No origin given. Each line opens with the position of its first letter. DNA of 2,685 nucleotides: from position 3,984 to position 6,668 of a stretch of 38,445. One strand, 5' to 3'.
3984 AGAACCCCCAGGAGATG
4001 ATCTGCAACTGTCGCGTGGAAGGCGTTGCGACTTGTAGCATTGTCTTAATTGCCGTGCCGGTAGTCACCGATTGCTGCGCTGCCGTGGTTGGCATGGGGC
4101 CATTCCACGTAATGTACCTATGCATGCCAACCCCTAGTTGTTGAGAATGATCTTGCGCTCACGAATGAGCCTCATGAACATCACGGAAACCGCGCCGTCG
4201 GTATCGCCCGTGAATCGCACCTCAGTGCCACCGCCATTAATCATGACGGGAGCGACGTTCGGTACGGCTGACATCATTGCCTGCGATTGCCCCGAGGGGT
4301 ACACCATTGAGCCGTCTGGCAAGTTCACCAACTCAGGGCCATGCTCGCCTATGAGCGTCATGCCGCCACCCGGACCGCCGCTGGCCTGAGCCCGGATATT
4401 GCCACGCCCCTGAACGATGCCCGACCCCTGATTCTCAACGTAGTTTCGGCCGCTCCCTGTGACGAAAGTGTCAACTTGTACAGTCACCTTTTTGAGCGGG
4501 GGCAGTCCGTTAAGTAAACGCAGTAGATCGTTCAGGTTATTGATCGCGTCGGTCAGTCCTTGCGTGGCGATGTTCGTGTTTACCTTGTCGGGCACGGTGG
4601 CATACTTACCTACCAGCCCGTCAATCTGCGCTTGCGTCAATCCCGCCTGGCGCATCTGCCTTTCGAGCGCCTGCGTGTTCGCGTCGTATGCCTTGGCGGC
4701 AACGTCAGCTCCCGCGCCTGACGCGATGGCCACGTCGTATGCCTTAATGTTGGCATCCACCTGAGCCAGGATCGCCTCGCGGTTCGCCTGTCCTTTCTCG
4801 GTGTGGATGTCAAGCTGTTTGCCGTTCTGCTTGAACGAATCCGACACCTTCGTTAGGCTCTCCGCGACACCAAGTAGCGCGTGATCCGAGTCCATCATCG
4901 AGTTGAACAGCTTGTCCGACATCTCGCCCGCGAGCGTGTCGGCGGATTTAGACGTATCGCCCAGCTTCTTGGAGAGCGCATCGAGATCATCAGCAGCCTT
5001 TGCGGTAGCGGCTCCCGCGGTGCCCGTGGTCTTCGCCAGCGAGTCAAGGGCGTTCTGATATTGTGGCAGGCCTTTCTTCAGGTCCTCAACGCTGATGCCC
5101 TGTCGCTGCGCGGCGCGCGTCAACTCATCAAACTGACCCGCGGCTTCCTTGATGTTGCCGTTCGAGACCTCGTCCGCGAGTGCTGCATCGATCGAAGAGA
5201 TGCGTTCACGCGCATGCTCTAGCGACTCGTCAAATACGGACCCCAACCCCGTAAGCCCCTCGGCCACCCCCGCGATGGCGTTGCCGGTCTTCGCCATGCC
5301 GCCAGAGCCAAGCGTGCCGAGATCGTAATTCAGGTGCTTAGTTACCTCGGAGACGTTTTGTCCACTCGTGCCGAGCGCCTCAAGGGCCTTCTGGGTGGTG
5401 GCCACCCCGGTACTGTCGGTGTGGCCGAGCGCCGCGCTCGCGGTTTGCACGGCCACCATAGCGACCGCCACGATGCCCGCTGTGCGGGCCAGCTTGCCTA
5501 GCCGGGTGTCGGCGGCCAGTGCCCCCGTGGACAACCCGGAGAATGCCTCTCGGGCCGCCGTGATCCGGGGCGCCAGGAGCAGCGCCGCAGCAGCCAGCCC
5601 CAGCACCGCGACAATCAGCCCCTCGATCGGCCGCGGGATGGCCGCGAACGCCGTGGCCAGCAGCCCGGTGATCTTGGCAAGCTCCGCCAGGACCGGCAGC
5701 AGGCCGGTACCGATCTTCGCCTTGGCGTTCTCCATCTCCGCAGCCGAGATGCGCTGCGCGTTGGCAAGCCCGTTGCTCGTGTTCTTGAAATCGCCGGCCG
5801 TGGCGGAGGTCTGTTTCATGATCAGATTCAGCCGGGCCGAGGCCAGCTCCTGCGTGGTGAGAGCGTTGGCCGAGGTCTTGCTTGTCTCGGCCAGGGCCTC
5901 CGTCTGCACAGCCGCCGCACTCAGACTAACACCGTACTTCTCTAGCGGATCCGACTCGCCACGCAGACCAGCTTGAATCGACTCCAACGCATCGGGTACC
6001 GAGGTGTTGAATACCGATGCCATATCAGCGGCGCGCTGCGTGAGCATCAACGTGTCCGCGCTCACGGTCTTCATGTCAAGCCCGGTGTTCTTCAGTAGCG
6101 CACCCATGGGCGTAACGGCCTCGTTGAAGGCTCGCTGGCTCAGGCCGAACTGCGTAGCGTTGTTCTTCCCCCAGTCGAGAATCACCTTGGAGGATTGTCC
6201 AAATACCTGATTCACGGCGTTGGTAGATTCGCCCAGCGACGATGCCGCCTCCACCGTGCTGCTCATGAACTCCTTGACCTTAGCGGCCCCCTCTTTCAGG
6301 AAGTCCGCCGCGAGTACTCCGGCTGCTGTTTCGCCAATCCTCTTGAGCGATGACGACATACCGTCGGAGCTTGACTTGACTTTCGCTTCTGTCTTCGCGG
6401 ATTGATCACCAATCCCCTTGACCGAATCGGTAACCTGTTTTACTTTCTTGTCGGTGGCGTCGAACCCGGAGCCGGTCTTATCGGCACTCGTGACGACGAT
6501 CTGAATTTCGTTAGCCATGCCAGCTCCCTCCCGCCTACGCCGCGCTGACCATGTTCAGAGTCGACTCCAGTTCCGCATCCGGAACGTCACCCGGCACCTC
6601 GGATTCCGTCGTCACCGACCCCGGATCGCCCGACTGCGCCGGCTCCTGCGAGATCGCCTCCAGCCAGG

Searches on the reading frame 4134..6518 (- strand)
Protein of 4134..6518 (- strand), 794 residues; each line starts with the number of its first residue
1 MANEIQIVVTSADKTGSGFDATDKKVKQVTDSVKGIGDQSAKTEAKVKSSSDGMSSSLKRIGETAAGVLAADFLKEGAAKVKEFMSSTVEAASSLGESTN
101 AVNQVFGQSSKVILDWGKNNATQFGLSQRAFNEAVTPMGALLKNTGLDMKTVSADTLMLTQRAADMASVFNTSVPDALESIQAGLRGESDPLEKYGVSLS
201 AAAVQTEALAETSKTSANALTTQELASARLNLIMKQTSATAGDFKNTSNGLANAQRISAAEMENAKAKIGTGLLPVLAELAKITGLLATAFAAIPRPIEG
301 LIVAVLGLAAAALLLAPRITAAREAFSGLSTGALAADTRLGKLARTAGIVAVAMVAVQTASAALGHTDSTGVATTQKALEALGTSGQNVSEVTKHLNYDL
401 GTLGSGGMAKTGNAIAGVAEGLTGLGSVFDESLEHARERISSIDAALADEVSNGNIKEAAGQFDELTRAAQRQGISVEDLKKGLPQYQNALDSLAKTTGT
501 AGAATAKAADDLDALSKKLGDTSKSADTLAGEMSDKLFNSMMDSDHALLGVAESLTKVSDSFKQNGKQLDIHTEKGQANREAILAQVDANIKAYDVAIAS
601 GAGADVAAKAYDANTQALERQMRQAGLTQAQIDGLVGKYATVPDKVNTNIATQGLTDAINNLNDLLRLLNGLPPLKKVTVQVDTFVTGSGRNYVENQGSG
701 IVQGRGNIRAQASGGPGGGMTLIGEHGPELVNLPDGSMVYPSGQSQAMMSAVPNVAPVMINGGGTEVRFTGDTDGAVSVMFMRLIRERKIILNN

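Call 78: search_protein_families(library=pfam, proteins=[window:4134-6518:-], max_evalue=0.01)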
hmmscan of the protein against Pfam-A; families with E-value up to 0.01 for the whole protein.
window:4134-6518:- (794 aa): 1 family
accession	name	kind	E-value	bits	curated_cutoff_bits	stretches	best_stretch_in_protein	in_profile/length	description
PF18121.7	TFA2_Winged_2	-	0.0022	18.1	26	1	468-496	12-39/60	TFA2 Winged helix domain 2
